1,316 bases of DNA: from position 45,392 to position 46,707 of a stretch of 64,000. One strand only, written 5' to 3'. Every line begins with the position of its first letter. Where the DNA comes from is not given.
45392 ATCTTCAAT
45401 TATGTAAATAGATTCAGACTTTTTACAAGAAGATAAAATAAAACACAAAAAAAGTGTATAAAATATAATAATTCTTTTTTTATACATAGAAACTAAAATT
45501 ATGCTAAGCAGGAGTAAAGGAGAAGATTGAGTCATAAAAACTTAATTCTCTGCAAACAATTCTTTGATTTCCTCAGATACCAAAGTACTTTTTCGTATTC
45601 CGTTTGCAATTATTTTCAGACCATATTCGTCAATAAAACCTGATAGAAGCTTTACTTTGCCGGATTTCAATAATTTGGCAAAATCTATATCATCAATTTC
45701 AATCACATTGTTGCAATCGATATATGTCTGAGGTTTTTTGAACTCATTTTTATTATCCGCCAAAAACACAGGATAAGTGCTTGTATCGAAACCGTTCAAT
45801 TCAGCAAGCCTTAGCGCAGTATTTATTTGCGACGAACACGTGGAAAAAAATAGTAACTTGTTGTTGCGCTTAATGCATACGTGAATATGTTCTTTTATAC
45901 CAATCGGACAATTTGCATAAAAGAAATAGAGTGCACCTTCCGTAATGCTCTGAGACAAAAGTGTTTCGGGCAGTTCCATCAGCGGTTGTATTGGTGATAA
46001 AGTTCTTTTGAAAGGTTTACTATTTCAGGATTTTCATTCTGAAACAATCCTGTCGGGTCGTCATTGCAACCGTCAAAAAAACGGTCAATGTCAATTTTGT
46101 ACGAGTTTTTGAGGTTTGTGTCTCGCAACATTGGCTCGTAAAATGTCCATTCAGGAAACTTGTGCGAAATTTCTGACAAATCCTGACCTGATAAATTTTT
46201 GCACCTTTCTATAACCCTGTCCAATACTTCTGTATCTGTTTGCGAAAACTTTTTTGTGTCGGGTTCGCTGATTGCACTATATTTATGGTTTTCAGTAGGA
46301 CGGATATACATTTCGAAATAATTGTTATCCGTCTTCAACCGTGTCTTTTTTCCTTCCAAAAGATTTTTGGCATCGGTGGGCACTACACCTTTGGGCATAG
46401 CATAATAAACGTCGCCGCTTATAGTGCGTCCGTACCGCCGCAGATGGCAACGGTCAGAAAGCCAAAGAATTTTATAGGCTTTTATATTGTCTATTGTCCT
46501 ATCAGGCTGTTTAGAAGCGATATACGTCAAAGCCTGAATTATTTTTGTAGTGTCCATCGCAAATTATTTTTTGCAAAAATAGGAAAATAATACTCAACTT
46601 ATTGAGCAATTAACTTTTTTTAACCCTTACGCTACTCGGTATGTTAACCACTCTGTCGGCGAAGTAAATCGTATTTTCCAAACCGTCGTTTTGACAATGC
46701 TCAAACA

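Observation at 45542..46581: Self-promoted Panacea (DUF4065/SocA) antitoxin gene plus an unrecognisable 145-aa partner inside the nonulosonic-acid operon: candidate new PanA-PanT toxin-antitoxin or defence pair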

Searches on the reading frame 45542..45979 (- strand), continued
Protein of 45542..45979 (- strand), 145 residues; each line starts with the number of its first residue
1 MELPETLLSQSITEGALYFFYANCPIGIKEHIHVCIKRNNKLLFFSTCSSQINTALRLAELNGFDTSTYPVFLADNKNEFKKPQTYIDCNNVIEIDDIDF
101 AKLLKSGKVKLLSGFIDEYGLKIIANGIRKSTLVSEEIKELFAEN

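Call 79: fold_search(model_id=the predicted structure, library=pdb)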
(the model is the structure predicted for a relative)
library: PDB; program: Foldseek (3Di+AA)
matches with E <= 10: 627; with E <= 0.001: 19
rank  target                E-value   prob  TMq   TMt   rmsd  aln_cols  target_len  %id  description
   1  9ikd_B                6.9e-05  1.00  0.52  0.70   3.6       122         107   15  The apo structure of the MazF-mt3 toxin (released 2025-06-11)
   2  6kyt_B                1.0e-04  1.00  0.51  0.62   4.1       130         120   13  The structure of the M. tb toxin MazEF-mt1 complex (released 2020-08-05)
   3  6kyt_D                1.8e-04  1.00  0.53  0.66   3.7       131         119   12  The structure of the M. tb toxin MazEF-mt1 complex (released 2020-08-05)
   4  6kyt_A                2.3e-04  1.00  0.54  0.70   4.0       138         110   14  The structure of the M. tb toxin MazEF-mt1 complex (released 2020-08-05)
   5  4mzm_B                3.0e-04  1.00  0.51  0.67   4.6       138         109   13  MazF from S. aureus crystal form I, P212121, 2.1 A (released 2014-05-28)
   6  4me7_C                3.4e-04  1.00  0.53  0.70   4.8       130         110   13  Crystal structure of Bacillus subtilis toxin MazF in complex with cognate antitoxin MazE (released 2013-10-23)
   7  6kys_B                3.6e-04  1.00  0.55  0.66   3.1       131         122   14  The structure of the M. tb toxin MazF-mt1 (released 2020-08-05)
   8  9g7k_E                3.6e-04  1.00  0.54  0.67   4.6       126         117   13  Staphylococcus aureus MazF in complex with Nanobody 12 (released 2024-07-31)
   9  9g1y_B                3.6e-04  1.00  0.51  0.64   5.0       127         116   12  Staphycoccus aureus MazF in complex with Nabobody 3 (released 2024-07-24)
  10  4mdx_A                3.8e-04  1.00  0.52  0.66   4.6       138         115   12  Crystal structure of Bacillus subtilis MazF in complex with RNA (released 2013-10-23)
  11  4mzp_C                4.1e-04  1.00  0.57  0.73   4.0       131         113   13  MazF from S. aureus crystal form III, C2221, 2.7 A (released 2014-05-21)
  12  4mzp_B                4.1e-04  1.00  0.57  0.71   4.0       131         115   13  MazF from S. aureus crystal form III, C2221, 2.7 A (released 2014-05-21)
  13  9g7k_B                4.3e-04  1.00  0.54  0.66   3.3       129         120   12  Staphylococcus aureus MazF in complex with Nanobody 12 (released 2024-07-31)
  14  7bxy                  4.3e-04  1.00  0.51  0.64   4.1       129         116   11  mRNA interferase from Bacillus cereus (released 2021-04-28)
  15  4hke_A                4.9e-04  1.00  0.53  0.64   4.7       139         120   12  Crystal Structure of MoxT of Bacillus anthracis (released 2013-11-13)
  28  5co7_F                5.1e-03  1.00  0.46  0.65   3.7       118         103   12  E. coli MazF form III (released 2016-04-06)
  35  5co7_A                2.2e-02  1.00  0.47  0.66   4.1       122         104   12  E. coli MazF form III (released 2016-04-06)
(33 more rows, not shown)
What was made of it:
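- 45542..45979 (-): panT: a 145-aa divergent MazF/PemK-fold protein, the presumed endoribonuclease toxin. Its start overlaps the panA stop by 1 nt (TGATG). A 25%-identical relative gives MazF-type toxins as its top 40 PDB hits, with E down to 7e-5 (call 79).
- On MazF/PemK toxin family (PF02452): MazF-type toxins fill the top 40 PDB hits for the relative (call 79).
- Closest known: MazEF / PemIK. Same: The toxin has the same predicted fold, with Foldseek prob 0.99-1.00 against the top 40 PDB chains (39 MazF/MoxT/YdcE-type plus CptN, call 79).
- Prob is 0.99-1.00 and TMt 0.52-0.73 (call 79).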

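Call 80: search_protein_families(library=pfam, proteins=[P0324, P0193, P0174, P0175, P0201, P0326, P0327, P0328, P0329, L042:2447-2911:+], max_evalue=10)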
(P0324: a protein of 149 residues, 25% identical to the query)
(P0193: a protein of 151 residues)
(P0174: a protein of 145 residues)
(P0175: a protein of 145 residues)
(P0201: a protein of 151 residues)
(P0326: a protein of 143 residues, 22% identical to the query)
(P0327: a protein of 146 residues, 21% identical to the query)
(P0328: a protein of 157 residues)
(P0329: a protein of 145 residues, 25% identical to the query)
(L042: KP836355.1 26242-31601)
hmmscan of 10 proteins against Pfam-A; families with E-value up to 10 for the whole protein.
P0324 (149 aa): 2 families
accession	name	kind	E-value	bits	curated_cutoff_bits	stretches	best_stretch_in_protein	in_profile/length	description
PF23343.2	REP_ORF2-G2P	-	0.0036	18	27.8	1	16-47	34-65/99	Replication-associated protein ORF2/G2P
PF02452.23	PemK_toxin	-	0.0067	17.1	23.1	1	32-122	17-105/109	PemK-like, MazF-like toxin of type II toxin-antitoxin system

P0193 (151 aa): 2 families
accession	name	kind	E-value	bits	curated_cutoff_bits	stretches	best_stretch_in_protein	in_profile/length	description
PF20666.3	ZW10_C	-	0.058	13.8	25.8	1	45-114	21-94/131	Centromere/kinetochore protein zw10, C-terminal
PF23182.1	PABC_AtC3H46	-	0.075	13.7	27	1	115-139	15-39/66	AtC3H46 PABC domain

P0174 (145 aa): 2 families
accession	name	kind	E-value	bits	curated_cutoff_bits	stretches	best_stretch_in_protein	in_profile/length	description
PF08295.17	Sin3_corepress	-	0.018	15.5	25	1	21-106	9-92/98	Sin3 family co-repressor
PF02452.23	PemK_toxin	-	0.068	13.8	23.1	1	16-110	3-93/109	PemK-like, MazF-like toxin of type II toxin-antitoxin system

P0175 (145 aa): 0 families

P0201 (151 aa): 2 families
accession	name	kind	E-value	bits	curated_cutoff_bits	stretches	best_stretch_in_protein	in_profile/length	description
PF23343.2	REP_ORF2-G2P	-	0.025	15.3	27.8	1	17-45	36-69/99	Replication-associated protein ORF2/G2P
PF09951.15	Imm33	-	0.19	12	25.4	1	80-123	39-80/87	Immunity protein Imm33 domain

P0326 (143 aa): 5 families
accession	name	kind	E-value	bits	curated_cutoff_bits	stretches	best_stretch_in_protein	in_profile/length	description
PF02452.23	PemK_toxin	-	0.014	16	23.1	1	17-94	3-79/109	PemK-like, MazF-like toxin of type II toxin-antitoxin system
PF22526.2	DUF7000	-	0.022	14.8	27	1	19-93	57-126/156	Domain of unknown function (DUF7000)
PF14535.12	AMP-binding_C_2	-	0.034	14.9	25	1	27-75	16-65/96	AMP-binding enzyme C-terminal domain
PF25349.1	PH_PHS1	-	0.062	13.4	27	1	27-67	40-80/145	Poor homologous synapsis protein PH domain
PF22522.2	DUF6998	-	0.088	13.2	27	1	8-78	60-122/136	Family of unknown function (DUF6998)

P0327 (146 aa): 1 family
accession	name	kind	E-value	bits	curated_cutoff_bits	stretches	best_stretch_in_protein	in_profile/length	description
PF15009.12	STING_LBD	-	0.15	11.8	27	1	59-109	100-150/182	STING ligand-binding domain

P0328 (157 aa): 0 families

P0329 (145 aa): 1 family
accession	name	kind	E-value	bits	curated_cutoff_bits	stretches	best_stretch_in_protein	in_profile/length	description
PF16483.10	Glyco_hydro_64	-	0.21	11.2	27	1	93-137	262-305/370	Beta-1,3-glucanase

L042:2447-2911:+ (155 aa): 0 families
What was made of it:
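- Matches are colinear and long to near-full-length, e.g. P0324 residues 32-122 against profile positions 17-105 of 109 (call 80).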

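Call 89: search_protein_families(library=pfam, proteins=[L019:1779-3077:+, L020:1385-3097:+, L021:2147-3268:+, L022:2548-3231:-, L023:2411-3256:-, L025:2218-3054:-, L030:1431-2672:+, L033:1863-3134:+, L034:2504-3268:+, L031:2146-3192:-], max_evalue=0.00001)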
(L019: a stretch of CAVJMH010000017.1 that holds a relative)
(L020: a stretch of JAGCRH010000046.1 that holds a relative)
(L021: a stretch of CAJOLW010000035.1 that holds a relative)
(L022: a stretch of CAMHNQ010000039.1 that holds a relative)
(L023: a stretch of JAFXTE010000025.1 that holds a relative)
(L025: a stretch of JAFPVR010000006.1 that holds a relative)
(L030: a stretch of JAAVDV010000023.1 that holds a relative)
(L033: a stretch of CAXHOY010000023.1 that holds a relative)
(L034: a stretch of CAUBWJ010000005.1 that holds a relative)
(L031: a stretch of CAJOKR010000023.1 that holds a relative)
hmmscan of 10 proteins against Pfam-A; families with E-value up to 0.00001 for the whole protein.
L019:1779-3077:+ (432 aa): 4 families
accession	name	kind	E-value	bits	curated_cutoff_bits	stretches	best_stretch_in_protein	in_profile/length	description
PF03721.20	UDPG_MGDP_dh_N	-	2.3e-29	102.7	27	1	8-183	2-181/187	UDP-glucose/GDP-mannose dehydrogenase family, NAD binding domain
PF00984.24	UDPG_MGDP_dh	-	3.7e-27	94.7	25.4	1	213-302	2-93/94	UDP-glucose/GDP-mannose dehydrogenase family, central domain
PF03720.21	UDPG_MGDP_dh_C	-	3.3e-10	40.7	30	1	343-412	1-73/103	UDP-glucose/GDP-mannose dehydrogenase family, UDP binding domain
PF02737.24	3HCDH_N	-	3.3e-06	27.6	22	1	8-106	1-97/180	3-hydroxyacyl-CoA dehydrogenase, NAD binding domain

L020:1385-3097:+ (570 aa): 5 families
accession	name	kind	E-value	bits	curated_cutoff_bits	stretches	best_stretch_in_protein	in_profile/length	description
PF00580.27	UvrD-helicase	-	1.2e-36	127.3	23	1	12-277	7-267/271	UvrD/REP helicase N-terminal domain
PF13245.12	AAA_19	-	1.2e-16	61.6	25.1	1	19-265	12-133/134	AAA domain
PF13361.12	UvrD_C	-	2.3e-14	54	25.6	1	489-547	288-346/350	UvrD-like helicase C-terminal domain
PF01443.25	Viral_helicase1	-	5.1e-07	30.2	21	0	222-316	59-139/228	Viral superfamily 1 RNA helicase core domain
PF13538.12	UvrD_C_2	-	1.4e-06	28.5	27.4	0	489-546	3-51/52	UvrD-like helicase C-terminal domain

L021:2147-3268:+ (373 aa): 2 families
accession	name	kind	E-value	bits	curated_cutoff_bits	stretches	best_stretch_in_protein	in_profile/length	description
PF00534.26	Glycos_transf_1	-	3.5e-25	88.9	26.4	1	184-328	4-153/172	Glycosyl transferases group 1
PF13692.12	Glyco_trans_1_4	-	1.1e-22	81.3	27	1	197-328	4-137/142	Glycosyl transferases group 1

L022:2548-3231:- (227 aa): 0 families

L023:2411-3256:- (281 aa): 0 families

L025:2218-3054:- (278 aa): 0 families

L030:1431-2672:+ (413 aa): 2 families
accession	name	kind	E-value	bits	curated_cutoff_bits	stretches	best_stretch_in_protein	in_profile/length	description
PF01041.23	DegT_DnrJ_EryC1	-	4e-86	289.9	19.8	1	13-406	2-359/360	DegT/DnrJ/EryC1/StrS aminotransferase family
PF00155.27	Aminotran_1_2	-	5.8e-07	29.5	19.7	1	37-137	44-150/361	Aminotransferase class I and II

L033:1863-3134:+ (423 aa): 3 families
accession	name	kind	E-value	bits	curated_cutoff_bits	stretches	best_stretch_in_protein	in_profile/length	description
PF01595.25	CNNM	-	1.6e-31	109.8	28.4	1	8-184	1-171/181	Cyclin M transmembrane N-terminal domain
PF03471.22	CorC_HlyC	-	1.6e-20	73.3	27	1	346-420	4-79/81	Transporter associated domain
PF00571.33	CBS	-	5.6e-07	30.2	24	0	278-328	4-56/57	CBS domain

L034:2504-3268:+ (254 aa): 3 families
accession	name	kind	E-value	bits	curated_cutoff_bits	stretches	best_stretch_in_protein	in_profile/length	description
PF00702.32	Hydrolase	-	3.5e-18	67.1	26.4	1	15-218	1-191/191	haloacid dehalogenase-like hydrolase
PF13419.12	HAD_2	-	1.1e-13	52.1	23.8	1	20-223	3-177/178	Haloacid dehalogenase-like hydrolase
PF13242.12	Hydrolase_like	-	1.6e-08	34.8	22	1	178-224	3-48/75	HAD-hyrolase-like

L031:2146-3192:- (348 aa): 1 family
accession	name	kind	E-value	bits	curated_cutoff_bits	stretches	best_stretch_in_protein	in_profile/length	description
PF01263.26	Aldose_epim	-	2.7e-90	303.2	27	1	19-346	2-297/299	Aldose 1-epimerase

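Call 90: search_protein_families(library=pfam, proteins=[L020:4464-4997:+, L021:4478-5548:+, L022:5201-6646:+, L023:4766-6211:+, L024:4895-5476:+, L029:4910-7753:+, L033:4575-5405:+, L034:5367-6992:+, L032:2401-2913:+], max_evalue=0.00001)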
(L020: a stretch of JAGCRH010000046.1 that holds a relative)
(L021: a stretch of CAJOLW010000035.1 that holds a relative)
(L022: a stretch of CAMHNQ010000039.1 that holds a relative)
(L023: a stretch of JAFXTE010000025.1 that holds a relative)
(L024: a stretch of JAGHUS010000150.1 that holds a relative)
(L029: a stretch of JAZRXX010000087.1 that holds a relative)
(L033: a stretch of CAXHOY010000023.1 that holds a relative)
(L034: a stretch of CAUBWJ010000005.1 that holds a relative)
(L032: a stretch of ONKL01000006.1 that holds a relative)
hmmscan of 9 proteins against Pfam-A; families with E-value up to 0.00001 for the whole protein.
L020:4464-4997:+ (177 aa): 0 families

L021:4478-5548:+ (356 aa): 6 families
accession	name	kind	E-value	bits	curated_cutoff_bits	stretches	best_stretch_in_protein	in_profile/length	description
PF01370.27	Epimerase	-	1.8e-28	100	20.9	1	13-260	2-239/240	NAD dependent epimerase/dehydratase family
PF01073.25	3Beta_HSD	-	1.1e-16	61.2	22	1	13-242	1-223/280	3-beta hydroxysteroid dehydrogenase/isomerase family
PF07993.18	NAD_binding_4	-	7.6e-16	58.5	20.1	1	14-221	1-227/258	Male sterility protein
PF16363.11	GDP_Man_Dehyd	-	1.6e-15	57.9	27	1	13-188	1-171/332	GDP-mannose 4,6 dehydratase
PF02719.21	Polysacc_synt_2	-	5.8e-09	36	20.2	1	13-203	2-173/293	Polysaccharide biosynthesis protein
PF04321.23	RmlD_sub_bind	-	9.1e-08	31.9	27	1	13-215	4-164/287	RmlD substrate binding domain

L022:5201-6646:+ (481 aa): 3 families
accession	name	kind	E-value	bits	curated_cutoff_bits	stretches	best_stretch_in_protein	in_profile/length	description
PF01637.24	ATPase_2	-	1e-15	58.6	33.2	1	7-222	4-225/225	ATPase domain predominantly from Archaea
PF13173.12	AAA_14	-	1.2e-07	32.3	27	1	24-188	3-127/129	AAA domain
PF13191.12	AAA_16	-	6e-07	30.6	32.6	1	4-124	2-145/167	AAA ATPase domain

L023:4766-6211:+ (481 aa): 3 families
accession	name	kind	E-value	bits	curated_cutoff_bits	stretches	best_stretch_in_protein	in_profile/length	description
PF01637.24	ATPase_2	-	9.4e-16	58.7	33.2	1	7-222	4-225/225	ATPase domain predominantly from Archaea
PF13173.12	AAA_14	-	1.5e-07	31.9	27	1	24-188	3-127/129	AAA domain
PF13191.12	AAA_16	-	2.9e-07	31.6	32.6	1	4-123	2-144/167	AAA ATPase domain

L024:4895-5476:+ (193 aa): 0 families

L029:4910-7753:+ (948 aa): 1 family
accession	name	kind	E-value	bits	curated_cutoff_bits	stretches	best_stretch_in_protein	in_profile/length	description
PF00684.25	DnaJ_CXXCXGXG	-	6.2e-06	26.8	32.7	0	796-842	12-65/65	DnaJ central domain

L033:4575-5405:+ (276 aa): 4 families
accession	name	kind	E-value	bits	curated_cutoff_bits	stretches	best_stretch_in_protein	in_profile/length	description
PF08282.18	Hydrolase_3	-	5.3e-40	138.2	20.9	1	6-269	2-255/255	haloacid dehalogenase-like hydrolase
PF05116.19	S6PP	-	1.3e-09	38.5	20.3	0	193-250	155-215/247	Sucrose-6F-phosphate phosphohydrolase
PF00702.32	Hydrolase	-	2.5e-08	35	26.4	0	185-237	138-191/191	haloacid dehalogenase-like hydrolase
PF12710.13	HAD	-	8e-06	26.8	27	0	187-234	138-189/189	haloacid dehalogenase-like hydrolase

L034:5367-6992:+ (541 aa): 1 family
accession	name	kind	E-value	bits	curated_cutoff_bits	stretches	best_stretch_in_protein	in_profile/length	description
PF10150.14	RNase_E_G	-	1e-103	346.9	25.5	1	144-414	1-270/270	Ribonuclease E/G family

L032:2401-2913:+ (170 aa): 0 families

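Call 94: find_related_loci(query=A2, collection=viral_contigs, flank=5000)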
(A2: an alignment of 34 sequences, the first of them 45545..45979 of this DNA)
Query A2 (145 aa) in viral_contigs; peptide patterns used: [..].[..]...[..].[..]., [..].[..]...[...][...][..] (x = any residue, [..] = any of these).
16 stretches matched a pattern, but none encodes a relative of the query by tblastn (E <= 1e-3).
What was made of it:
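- Tried and rejected: The IMG/VR scan found no relatives (call 94).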

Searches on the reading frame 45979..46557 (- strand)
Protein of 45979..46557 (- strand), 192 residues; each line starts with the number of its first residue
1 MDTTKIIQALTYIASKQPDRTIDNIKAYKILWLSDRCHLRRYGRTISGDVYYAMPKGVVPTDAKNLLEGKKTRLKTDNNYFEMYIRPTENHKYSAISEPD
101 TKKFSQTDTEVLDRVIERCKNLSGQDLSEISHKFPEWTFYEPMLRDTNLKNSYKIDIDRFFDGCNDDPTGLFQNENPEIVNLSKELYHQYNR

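Call 3: search_protein_families(library=pfam, proteins=[window:45979-46557:-], max_evalue=1)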
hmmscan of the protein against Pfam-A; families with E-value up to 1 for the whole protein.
window:45979-46557:- (192 aa): 2 families
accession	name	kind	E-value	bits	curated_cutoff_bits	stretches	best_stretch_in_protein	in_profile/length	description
PF13274.11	SocA_Panacea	-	1.2e-24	87.8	25.7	1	29-137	3-112/113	Antitoxin SocA-like, Panacea domain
PF17310.7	DUF5357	-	0.24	10.5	25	1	102-180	216-293/322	Family of unknown function (DUF5357)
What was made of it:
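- On Panacea / DUF4065 / SocA-like antitoxin (PanA): 87.8 bits against a cut-off of 25.7, E=1.2e-24, covering profile positions 3-112 of 113 (call 3).
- Closest known: SocAB of Caulobacter crescentus. Same: The antitoxin domain family is the same (PF13274, call 3).
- Checked: PanA: the 192-aa protein hits PF13274 SocA_Panacea at 87.8 bits against a cut-off of 25.7, E=1.2e-24, residues 29-137 (call 3).
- PF13274 at E=1.2e-24 for the 192-aa protein (call 3).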

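Call 4: search_protein_families(library=ncbifam, proteins=[window:45979-46557:-], max_evalue=1)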
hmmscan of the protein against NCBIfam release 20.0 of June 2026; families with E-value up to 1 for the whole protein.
window:45979-46557:- (192 aa): 1 family
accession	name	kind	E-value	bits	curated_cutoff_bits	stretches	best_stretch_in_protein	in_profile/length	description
NF008599.0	PRK11566.1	equivalog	0.059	13.2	124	1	97-133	66-102/109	acid-activated periplasmic chaperone HdeB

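Call 5: search_protein_families(library=padloc, proteins=[window:45979-46557:-], max_evalue=1)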
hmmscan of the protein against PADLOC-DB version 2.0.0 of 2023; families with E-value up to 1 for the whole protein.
window:45979-46557:- (192 aa): 0 families

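Call 6: search_protein_families(library=phrogs, proteins=[window:45979-46557:-], max_evalue=1)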
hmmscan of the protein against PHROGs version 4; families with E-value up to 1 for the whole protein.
window:45979-46557:- (192 aa): 2 families
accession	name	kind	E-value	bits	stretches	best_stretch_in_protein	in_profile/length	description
phrog_1281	-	unknown function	3.1e-19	70.4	1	3-168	7-154/195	-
phrog_10390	-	unknown function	0.015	15.8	1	3-137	148-270/299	-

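Call 91: search_solved_structures(query=window:45982-46557:-, max_evalue=1)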
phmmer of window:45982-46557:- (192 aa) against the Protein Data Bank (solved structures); distinct sequences matched with E-value up to 1: 1.
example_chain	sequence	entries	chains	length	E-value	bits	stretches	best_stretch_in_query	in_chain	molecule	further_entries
8q84_O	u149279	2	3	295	0.26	14.6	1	111-184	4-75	DASH complex subunit SPC34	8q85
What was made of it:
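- Tried and rejected: phmmer of PanA against PDB sequences found no solved Panacea relative (call 91).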
